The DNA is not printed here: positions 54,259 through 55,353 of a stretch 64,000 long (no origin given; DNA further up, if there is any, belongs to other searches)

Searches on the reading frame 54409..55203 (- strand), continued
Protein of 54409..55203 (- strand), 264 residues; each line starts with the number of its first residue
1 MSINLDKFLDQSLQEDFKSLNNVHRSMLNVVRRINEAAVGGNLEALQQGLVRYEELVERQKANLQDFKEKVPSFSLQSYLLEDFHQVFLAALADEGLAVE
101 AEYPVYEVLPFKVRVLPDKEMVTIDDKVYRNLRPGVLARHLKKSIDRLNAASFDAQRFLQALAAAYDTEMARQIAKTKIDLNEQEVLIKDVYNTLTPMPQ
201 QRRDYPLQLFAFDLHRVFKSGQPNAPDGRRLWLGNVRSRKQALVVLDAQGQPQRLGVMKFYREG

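Call 51: find_encoding_contigs(protein=P0204, flank=10000, max_places=3)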
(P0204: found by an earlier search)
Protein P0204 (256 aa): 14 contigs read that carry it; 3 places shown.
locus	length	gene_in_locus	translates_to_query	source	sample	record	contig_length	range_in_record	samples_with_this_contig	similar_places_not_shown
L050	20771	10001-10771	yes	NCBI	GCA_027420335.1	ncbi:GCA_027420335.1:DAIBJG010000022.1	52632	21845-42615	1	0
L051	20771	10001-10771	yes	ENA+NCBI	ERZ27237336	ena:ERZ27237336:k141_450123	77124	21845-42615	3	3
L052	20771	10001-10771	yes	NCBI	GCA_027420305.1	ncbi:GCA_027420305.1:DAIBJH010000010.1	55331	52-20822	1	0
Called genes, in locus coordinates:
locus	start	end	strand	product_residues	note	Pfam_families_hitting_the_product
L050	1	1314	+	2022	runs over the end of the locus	PF02369:Big_1, PF09134:Invasin_D3, PF24595:DUF7619, PF00395:SLH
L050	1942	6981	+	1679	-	PF05345:He_PIG, PF02369:Big_1, PF00395:SLH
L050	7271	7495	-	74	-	PF15919:HicB_lk_antitox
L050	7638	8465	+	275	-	-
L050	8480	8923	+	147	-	-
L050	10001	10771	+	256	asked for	-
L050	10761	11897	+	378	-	PF10923:BrxC_BrxD, PF13191:AAA_16 (faint)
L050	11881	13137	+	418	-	PF10923:BrxC_BrxD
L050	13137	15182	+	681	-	PF20442:BrxL_N, PF13337:BrxL_ATPase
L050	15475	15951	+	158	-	PF01909:NTP_transf_2, PF18765:Polbeta (weak)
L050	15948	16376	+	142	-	PF05168:HEPN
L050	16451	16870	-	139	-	PF01934:HepT-like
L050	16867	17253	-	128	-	PF01909:NTP_transf_2, PF18765:Polbeta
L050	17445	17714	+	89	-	PF04014:MazE_antitoxin (weak)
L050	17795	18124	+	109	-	PF01850:PIN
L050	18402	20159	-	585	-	-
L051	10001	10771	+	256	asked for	-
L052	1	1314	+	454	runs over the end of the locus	?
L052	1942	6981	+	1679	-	PF05345:He_PIG, PF02369:Big_1, PF00395:SLH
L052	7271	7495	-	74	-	PF15919:HicB_lk_antitox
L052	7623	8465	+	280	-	-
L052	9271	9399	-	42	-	-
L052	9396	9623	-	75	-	PF04255:DUF433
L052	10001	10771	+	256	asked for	-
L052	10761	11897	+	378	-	PF10923:BrxC_BrxD, PF13191:AAA_16 (faint)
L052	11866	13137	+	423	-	PF10923:BrxC_BrxD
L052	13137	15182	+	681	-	PF20442:BrxL_N, PF13337:BrxL_ATPase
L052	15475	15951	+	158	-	PF01909:NTP_transf_2, PF18765:Polbeta (weak)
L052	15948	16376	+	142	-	PF05168:HEPN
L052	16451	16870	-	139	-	PF01934:HepT-like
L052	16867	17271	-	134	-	PF01909:NTP_transf_2, PF18765:Polbeta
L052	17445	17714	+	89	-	PF04014:MazE_antitoxin (weak)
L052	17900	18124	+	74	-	PF01850:PIN (weak)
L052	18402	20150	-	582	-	-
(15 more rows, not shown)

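Call 52: find_encoding_contigs(protein=P0101, flank=10000, max_places=2)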
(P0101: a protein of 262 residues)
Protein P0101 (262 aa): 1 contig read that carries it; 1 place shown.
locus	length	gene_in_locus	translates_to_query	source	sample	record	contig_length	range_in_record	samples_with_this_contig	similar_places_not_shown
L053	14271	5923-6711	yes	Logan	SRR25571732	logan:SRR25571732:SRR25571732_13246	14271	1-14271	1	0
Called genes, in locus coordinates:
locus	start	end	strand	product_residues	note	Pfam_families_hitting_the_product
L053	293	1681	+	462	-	PF01637:ATPase_2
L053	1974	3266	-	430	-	PF13657:Couple_hipA, PF07804:HipA_C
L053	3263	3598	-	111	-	PF13560:HTH_31, PF01381:HTH_3, PF12844:HTH_19 (weak)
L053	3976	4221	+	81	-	-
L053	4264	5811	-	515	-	PF00270:DEAD, PF04851:ResIII, PF18766:SWI2_SNF2, PF16203:ERCC3_RAD25_C, PF00271:Helicase_C, PF22590:Cas3-like_C_2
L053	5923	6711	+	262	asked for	-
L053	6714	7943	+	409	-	PF10923:BrxC_BrxD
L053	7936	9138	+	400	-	PF10923:BrxC_BrxD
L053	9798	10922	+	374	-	PF00356:LacI, PF13407:Peripla_BP_4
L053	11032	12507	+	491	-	PF02610:AraA_N, PF24856:AraA_central, PF11762:Arabinose_Iso_C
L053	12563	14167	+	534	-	PF00370:FGGY_N, PF02782:FGGY_C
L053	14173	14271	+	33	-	?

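Call 53: find_encoding_contigs(protein=P0175, flank=10000, max_places=2)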
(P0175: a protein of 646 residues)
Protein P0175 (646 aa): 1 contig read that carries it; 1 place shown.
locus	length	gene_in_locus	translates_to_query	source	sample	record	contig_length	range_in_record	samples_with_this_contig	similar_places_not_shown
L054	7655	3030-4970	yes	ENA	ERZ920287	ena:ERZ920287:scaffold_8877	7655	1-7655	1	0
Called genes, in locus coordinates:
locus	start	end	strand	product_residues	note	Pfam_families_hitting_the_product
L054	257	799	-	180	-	PF04542:Sigma70_r2, PF08281:Sigma70_r4_2, PF04545:Sigma70_r4 (weak)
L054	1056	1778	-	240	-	-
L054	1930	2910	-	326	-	-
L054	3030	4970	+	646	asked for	PF08531:Bac_rhamnosid_N, PF05592:Bac_rhamnosid, PF17389:Bac_rhamnosid6H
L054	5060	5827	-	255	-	PF00535:Glycos_transf_2, PF13641:Glyco_tranf_2_3 (weak)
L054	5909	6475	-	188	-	PF14602:Hexapep_2 (faint), PF00132:Hexapep (faint)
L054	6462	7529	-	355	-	PF13439:Glyco_transf_4, PF13579:Glyco_trans_4_4, PF20706:GT4-conflict (weak), PF00534:Glycos_transf_1, PF13692:Glyco_trans_1_4, PF13524:Glyco_trans_1_2 (weak)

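Call 65: search_protein_families(library=ncbifam, proteins=[L028:2458-3252:+, L028:3252-5393:+, L028:5395-6078:+, L028:6081-7079:+, L028:7095-7868:+, L029:1934-3424:+, L029:3446-4549:+, L029:4564-5319:+, L030:2227-5085:+, L030:5686-6636:+], max_evalue=0.001)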
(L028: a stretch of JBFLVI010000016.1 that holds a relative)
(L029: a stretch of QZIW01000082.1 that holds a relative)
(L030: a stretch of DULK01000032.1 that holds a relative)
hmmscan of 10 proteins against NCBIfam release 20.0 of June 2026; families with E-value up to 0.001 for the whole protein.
L028:2458-3252:+ (264 aa): 2 families
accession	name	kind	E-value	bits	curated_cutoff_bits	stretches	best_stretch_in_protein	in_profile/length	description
TIGR01596.1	cas3_HD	equivalog_domain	3.6e-09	36.9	43.45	1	29-234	1-140/178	CRISPR-associated endonuclease Cas3''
TIGR02621.3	cas3_GSU0051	exception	4e-06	25.9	400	1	21-89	663-726/854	type I-G CRISPR-associated helicase/endonuclease Cas3g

L028:3252-5393:+ (713 aa): 0 families

L028:5395-6078:+ (227 aa): 0 families

L028:6081-7079:+ (332 aa): 1 family
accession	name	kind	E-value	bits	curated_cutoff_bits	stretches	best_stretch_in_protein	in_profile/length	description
TIGR03157.1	cas_Csc2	equivalog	6.6e-11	42.1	38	1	75-254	43-211/282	type I-D CRISPR-associated protein Cas7/Csc2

L028:7095-7868:+ (257 aa): 0 families

L029:1934-3424:+ (496 aa): 1 family
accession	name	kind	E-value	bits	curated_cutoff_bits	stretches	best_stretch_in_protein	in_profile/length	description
TIGR01908.1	cas_CXXC_CXXC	equivalog_domain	1.1e-08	34.9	19.4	1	121-296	22-182/308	type I-B CRISPR-associated protein Cas8b1/Cst1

L029:3446-4549:+ (367 aa): 2 families
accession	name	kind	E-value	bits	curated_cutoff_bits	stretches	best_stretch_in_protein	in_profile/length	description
TIGR02585.1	cas_Cst2_DevR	exception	1.6e-41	142.4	72.75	2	125-341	93-309/321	type I-B CRISPR-associated protein Cas7/Cst2/DevR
TIGR01875.1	cas_MJ0381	subfamily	1.9e-20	73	67.3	1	24-278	16-239/240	DevR family CRISPR-associated autoregulator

L029:4564-5319:+ (251 aa): 2 families
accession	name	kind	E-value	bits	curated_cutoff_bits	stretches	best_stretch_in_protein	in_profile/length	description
TIGR01895.1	cas_Cas5t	exception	1.1e-23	84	96.7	1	1-149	1-144/217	type I-B CRISPR-associated protein Cas5b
TIGR02593.1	CRISPR_cas5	subfamily_domain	9.9e-11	41.2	17.8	1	4-45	2-42/43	CRISPR-associated protein Cas5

L030:2227-5085:+ (952 aa): 3 families
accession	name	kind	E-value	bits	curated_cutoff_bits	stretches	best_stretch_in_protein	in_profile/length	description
TIGR03174.1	cas_Csc3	equivalog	1.9e-05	22.9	60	1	209-282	162-235/946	type I-D CRISPR-associated protein Cas10d/Csc3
TIGR01596.1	cas3_HD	equivalog_domain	0.00036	20.6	43.45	0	56-118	2-68/178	CRISPR-associated endonuclease Cas3''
TIGR02621.3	cas3_GSU0051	exception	0.00077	18.4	400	0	77-115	687-725/854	type I-G CRISPR-associated helicase/endonuclease Cas3g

L030:5686-6636:+ (316 aa): 1 family
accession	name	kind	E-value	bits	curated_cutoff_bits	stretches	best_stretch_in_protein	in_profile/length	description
TIGR03157.1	cas_Csc2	equivalog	1.2e-33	116.7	38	1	29-296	4-259/282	type I-D CRISPR-associated protein Cas7/Csc2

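Call 70: find_related_loci(query=A6, collection=viral_contigs, flank=10000)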
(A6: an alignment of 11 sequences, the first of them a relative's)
Query A6 (264 aa) in viral_contigs; peptide patterns used: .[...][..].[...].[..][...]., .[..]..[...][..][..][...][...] (x = any residue, [..] = any of these).
30 stretches matched a pattern, but none encodes a relative of the query by tblastn (E <= 1e-3).

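Call 71: find_related_loci(query=A6, collection=metagenome_contigs, flank=10000)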
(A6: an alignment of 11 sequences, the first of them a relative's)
Query A6 (264 aa) in metagenome_contigs; peptide patterns used: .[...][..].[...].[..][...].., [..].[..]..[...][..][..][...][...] (x = any residue, [..] = any of these).
488 stretches matched a pattern; 374 encode a relative of the query (tblastn E <= 1e-3); the best 80 are kept; 80 distinct loci.
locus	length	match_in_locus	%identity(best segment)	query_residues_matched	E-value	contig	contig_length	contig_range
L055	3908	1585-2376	100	1-264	0e+0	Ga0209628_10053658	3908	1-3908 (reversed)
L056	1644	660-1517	62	1-263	1e-121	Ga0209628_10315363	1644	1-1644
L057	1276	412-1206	65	1-262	2e-122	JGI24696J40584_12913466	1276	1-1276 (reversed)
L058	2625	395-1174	63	1-263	2e-114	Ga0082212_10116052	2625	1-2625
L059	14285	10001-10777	62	1-262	1e-108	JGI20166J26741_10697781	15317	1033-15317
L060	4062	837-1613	59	1-262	2e-103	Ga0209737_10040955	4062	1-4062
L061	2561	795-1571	59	1-262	3e-101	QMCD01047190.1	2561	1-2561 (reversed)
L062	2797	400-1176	58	1-262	2e-100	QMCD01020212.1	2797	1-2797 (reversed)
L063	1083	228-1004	58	1-262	7e-106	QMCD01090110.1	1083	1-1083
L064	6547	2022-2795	52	2-262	1e-88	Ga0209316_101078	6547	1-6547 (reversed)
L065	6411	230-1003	51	2-262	2e-88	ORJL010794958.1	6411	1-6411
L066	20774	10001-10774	51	2-262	2e-87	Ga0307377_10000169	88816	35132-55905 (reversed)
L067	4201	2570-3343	51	2-262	3e-87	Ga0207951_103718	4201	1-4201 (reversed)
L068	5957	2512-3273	52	1-262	2e-86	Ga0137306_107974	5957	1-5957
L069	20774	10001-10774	51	2-262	1e-86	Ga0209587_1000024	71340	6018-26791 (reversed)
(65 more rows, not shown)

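Call 75: search_protein_families(library=padloc, proteins=[L066:8180-9826:-, L066:9995-10810:+, L066:10969-12189:+, L066:12189-13400:+, L053:4264-5811:-, L050:13137-15182:+, L034:7087-9498:-], max_evalue=0.01)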
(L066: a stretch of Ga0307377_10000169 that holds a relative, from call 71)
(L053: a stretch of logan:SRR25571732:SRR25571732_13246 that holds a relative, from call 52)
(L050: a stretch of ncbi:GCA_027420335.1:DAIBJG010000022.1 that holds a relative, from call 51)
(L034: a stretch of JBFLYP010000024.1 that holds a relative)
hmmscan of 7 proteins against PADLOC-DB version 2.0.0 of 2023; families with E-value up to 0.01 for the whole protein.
L066:8180-9826:- (548 aa): 36 families (the best 25 are shown)
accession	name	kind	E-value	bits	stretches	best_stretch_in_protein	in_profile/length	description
PDLC02707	PbeA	-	3.1e-58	195.9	2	276-438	475-635/672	PbeA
PDLC02704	PbeA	-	4.7e-51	172.1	2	24-252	252-482/682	PbeA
PDLC02706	PbeA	-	3.4e-36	123.1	2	353-442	594-681/722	PbeA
PDLC02703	PbeA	-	7e-18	62.5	2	8-240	232-456/626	PbeA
PDLC02840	DpdE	-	3.2e-12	43.6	1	297-440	530-673/1091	DpdE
PDLC01770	Cas3g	-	9.2e-11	38.9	1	277-434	204-354/733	-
PDLC02705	PbeA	-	9.3e-11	38.6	1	30-429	253-629/691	PbeA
PDLC00938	Cas3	-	1.6e-10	38.8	1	307-439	204-339/358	CRISPR-associated helicase Cas3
PDLC01252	Cas3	-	4.6e-09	34.1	1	299-438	173-304/324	CAS-I; effector_G3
PDLC02843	DpdE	-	9.5e-09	31.7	1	305-430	547-678/1091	DpdE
PDLC02846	DpdE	-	2.1e-08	30.5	1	313-426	559-666/1034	DpdE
PDLC01761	Cas3b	-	1.5e-07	28.5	1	296-490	418-597/705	-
PDLC01757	Cas3b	-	2.3e-07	27.7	1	301-502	377-567/676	-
PDLC01089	C3a193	-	4.2e-06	23.4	1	315-421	477-583/983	poss. alt. Cas3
PDLC01323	Cas3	-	7.6e-06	23.9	0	149-258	119-221/294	CAS-I-D; effector_G3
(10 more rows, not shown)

L066:9995-10810:+ (271 aa): 0 families

L066:10969-12189:+ (406 aa): 3 families
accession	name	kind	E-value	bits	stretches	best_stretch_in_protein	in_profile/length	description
PDLC02494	BrxD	-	1.8e-20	71.5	1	6-331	10-318/440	BrxD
PDLC03959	SngB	-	8.3e-17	59.4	2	187-366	188-358/439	-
PDLC04140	mad8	-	0.00017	19.2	1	56-126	31-86/314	mads_8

L066:12189-13400:+ (403 aa): 2 families
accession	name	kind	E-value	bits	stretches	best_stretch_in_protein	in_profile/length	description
PDLC03959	SngB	-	3.7e-16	57.2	2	3-92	9-97/439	-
PDLC02494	BrxD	-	8.9e-14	49.5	2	5-105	9-109/440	BrxD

L053:4264-5811:- (515 aa): 53 families (the best 25 are shown)
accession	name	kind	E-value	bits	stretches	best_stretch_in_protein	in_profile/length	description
PDLC02707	PbeA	-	1.3e-60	203.8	2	246-398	476-627/672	PbeA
PDLC02704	PbeA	-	4e-53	178.9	2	2-222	253-484/682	PbeA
PDLC02706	PbeA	-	1.3e-38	131.1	1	4-400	270-671/722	PbeA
PDLC02703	PbeA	-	8.9e-25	85.3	2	4-214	247-462/626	PbeA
PDLC00938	Cas3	-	1.1e-20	72.2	2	240-399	165-331/358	CRISPR-associated helicase Cas3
PDLC02705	PbeA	-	1.5e-18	64.4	1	4-398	250-630/691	PbeA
PDLC01770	Cas3g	-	3.2e-18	63.6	2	274-427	232-379/733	-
PDLC01252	Cas3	-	4.6e-18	63.7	1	23-400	3-298/324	CAS-I; effector_G3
PDLC01710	Cas3a1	-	2.2e-15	54.2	2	240-493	385-643/745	Cas3_1_CAS-I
PDLC02843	DpdE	-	2.1e-12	43.8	1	246-407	525-686/1091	DpdE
PDLC01757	Cas3b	-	2.1e-11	41.1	1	240-416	356-522/676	-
PDLC01762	Cas3b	-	4.9e-11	39.9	1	240-432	399-581/692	-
PDLC01767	Cas3e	-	6.1e-11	39.5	2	119-399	329-532/680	-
PDLC01758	Cas3b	-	3.6e-10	36.9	2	24-136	299-395/797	-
PDLC02080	Cas3b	-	6e-10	36.2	1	281-446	463-626/709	-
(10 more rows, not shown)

L050:13137-15182:+ (681 aa): 5 families
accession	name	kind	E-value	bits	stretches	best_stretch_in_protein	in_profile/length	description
PDLC02506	BrxL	-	8e-107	356.2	1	8-650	7-644/680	BrxL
PDLC02508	BrxL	-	8.9e-87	290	1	8-479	3-467/698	BrxL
PDLC02507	BrxL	-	2.6e-78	262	1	8-463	13-461/482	BrxL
PDLC02505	BrxL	-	1.2e-61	207.2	1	10-439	5-435/482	BrxL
PDLC02509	BrxL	-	9.6e-60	200.7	2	151-481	200-521/535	BrxL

L034:7087-9498:- (803 aa): 14 families
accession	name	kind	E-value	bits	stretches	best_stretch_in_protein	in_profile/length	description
PDLC03920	MkoA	-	5.5e-53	178.6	1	158-617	630-1099/1112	-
PDLC03921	MkoA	-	9.7e-24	81.2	2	328-607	1293-1579/1607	-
PDLC03924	MkoC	-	2.6e-21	73.5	1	407-603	771-952/1136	-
PDLC05009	PDC-S37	-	7.1e-11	38.6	1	164-202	313-351/1550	-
PDLC00121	GajB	-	5.9e-09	33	1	259-381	129-250/565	UrvD helicase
PDLC02895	DpdJ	-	1.8e-07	26.4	1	502-599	373-458/2112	DpdJ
PDLC00136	GajB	-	7.2e-07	26.5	1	491-591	446-545/570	UrvD helicase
PDLC01734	typeIV_RecD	-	2e-06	24.4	0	333-373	436-478/763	RecD_0_IVD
PDLC04140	mad8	-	2.9e-05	21.8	1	159-347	27-207/314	mads_8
PDLC01148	RecD_like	-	0.00023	17.6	0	332-373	404-447/719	RecD/Tra ATPase fused to N-terminal HHH domain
PDLC05066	PDC-S68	-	0.00089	15.3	0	148-188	582-621/1202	-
PDLC05065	PDC-S68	-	0.002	14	0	328-371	700-745/1221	-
PDLC04476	PDC-M16A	-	0.0025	14.3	0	534-592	424-472/691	-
PDLC04173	GajB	-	0.0062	13.5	0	160-201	10-50/471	-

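Call 86: search_protein_families(library=pfam, alignment_id=A7, max_evalue=0.00001)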
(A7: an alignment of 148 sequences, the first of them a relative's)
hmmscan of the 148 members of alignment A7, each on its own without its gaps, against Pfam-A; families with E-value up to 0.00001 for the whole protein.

A. member 1, L059:4274-5512:+ (412 aa): 0 families

B. families by the number of members that match (of 148 scanned): 189 families (the first 25 are shown)
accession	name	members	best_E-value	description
PF13304.12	AAA_21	4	2.5e-31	AAA domain, putative AbiEii toxin, Type IV TA system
PF00005.33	ABC_tran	3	6.9e-36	ABC transporter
PF01979.26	Amidohydro_1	3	1.5e-30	Amidohydrolase family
PF04326.19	SLFN_AlbA_2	3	3.2e-17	Schlafen, AlbA_2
PF13749.12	HATPase_c_4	3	6.9e-17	Putative ATP-dependent DNA helicase recG C-terminal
PF01381.28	HTH_3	3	2.6e-16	Helix-turn-helix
PF07969.17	Amidohydro_3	3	1.4e-15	Amidohydrolase family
PF02463.25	SMC_N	3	1.2e-10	RecF/RecN/SMC N terminal domain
PF00933.27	Glyco_hydro_3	2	2.1e-67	Glycosyl hydrolase family 3 N terminal domain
PF01915.27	Glyco_hydro_3_C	2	2.4e-48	Glycosyl hydrolase family 3 C-terminal domain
PF07992.20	Pyr_redox_2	2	8.6e-45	Pyridine nucleotide-disulphide oxidoreductase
PF01609.27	DDE_Tnp_1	2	1e-24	Transposase DDE domain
PF03965.22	Penicillinase_R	2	9.3e-23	Penicillinase repressor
PF13175.12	AAA_15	2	1.3e-22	AAA ATPase domain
PF14310.12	Fn3-like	2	3.3e-21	Fibronectin type III-like domain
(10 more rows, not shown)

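Call 87: search_protein_families(library=padloc, alignment_id=A7, max_evalue=1e-15)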
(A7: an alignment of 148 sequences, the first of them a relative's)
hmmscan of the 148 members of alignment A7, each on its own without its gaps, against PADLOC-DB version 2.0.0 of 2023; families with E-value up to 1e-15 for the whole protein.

A. member 1, L059:4274-5512:+ (412 aa): 0 families

B. families by the number of members that match (of 148 scanned): 75 families (the first 25 are shown)
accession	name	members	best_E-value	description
PDLC04135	mad3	4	4.3e-32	mads_3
PDLC03878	NsnB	2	1.5e-84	-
PDLC04176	HEC-01A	2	9.3e-49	-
PDLC04178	HEC-01A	2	1.5e-48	-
PDLC02980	AriA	2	2.8e-31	-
PDLC02335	AbiLi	2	5.6e-30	AbiLi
PDLC02979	AriA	2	3e-27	-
PDLC04144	HEC-01B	1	4.4e-204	-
PDLC00562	JetA3|JetA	1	6.5e-195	Unknown function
PDLC00526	JetD1|JetD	1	1.9e-135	DUF2220; DUF3322; DUF2399 domain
PDLC02657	DndA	1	6.4e-131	DndA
PDLC02759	SspA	1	1.6e-130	SspA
PDLC04182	HEC-01A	1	2.2e-126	-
PDLC00519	JetC1|JetC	1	2.3e-89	DUF3584 domain; MukB-like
PDLC00576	JetB3|JetB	1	1.9e-87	Unknown function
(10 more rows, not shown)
